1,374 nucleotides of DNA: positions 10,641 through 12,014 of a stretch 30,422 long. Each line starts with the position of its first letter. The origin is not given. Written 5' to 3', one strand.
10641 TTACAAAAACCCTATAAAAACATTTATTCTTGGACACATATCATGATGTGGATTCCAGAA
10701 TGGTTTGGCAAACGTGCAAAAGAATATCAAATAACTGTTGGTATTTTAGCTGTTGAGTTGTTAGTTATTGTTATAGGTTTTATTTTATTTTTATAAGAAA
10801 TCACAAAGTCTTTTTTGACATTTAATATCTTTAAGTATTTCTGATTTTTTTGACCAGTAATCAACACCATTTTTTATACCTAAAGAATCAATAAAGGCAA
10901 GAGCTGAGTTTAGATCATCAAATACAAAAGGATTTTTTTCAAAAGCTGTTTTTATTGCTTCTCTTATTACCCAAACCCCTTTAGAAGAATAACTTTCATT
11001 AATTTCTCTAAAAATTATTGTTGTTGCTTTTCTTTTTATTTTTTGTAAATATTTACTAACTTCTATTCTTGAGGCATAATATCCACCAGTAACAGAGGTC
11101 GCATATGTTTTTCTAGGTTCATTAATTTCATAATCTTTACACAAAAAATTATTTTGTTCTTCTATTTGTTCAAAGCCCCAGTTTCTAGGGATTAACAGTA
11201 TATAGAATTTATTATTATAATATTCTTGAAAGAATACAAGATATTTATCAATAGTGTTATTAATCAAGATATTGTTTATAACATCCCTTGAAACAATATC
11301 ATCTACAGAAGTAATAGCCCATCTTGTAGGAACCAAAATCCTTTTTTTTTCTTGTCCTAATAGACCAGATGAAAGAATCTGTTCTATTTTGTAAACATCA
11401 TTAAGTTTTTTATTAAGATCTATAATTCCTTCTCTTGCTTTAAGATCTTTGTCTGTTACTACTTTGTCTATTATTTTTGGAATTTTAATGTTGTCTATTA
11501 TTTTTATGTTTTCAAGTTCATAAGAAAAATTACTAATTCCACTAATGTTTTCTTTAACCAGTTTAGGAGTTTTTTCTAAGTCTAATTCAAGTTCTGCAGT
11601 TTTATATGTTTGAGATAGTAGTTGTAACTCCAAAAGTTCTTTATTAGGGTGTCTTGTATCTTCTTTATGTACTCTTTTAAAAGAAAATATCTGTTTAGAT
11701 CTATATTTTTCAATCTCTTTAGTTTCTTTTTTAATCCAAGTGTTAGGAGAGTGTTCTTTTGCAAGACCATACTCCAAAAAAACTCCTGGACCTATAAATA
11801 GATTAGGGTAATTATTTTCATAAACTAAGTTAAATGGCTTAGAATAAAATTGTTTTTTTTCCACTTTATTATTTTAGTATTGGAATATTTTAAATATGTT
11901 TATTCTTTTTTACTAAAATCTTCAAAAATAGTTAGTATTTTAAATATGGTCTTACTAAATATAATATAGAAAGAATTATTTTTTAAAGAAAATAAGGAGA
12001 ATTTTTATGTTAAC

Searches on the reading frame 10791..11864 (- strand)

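Call 35: search_protein_families(library=pfam, proteins=[window:10791-11864:-], max_evalue=0.01)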
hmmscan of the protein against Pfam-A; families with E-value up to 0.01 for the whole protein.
window:10791-11864:- (357 aa): 2 families
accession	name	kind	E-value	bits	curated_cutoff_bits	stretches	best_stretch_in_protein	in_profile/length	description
PF04894.17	Nre_N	-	1.2e-54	186.4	25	1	8-236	32-262/270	Archaeal Nre, N-terminal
PF04895.17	Nre_C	-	3.1e-27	95.1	27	1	248-356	3-110/110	Archaeal Nre, C-terminal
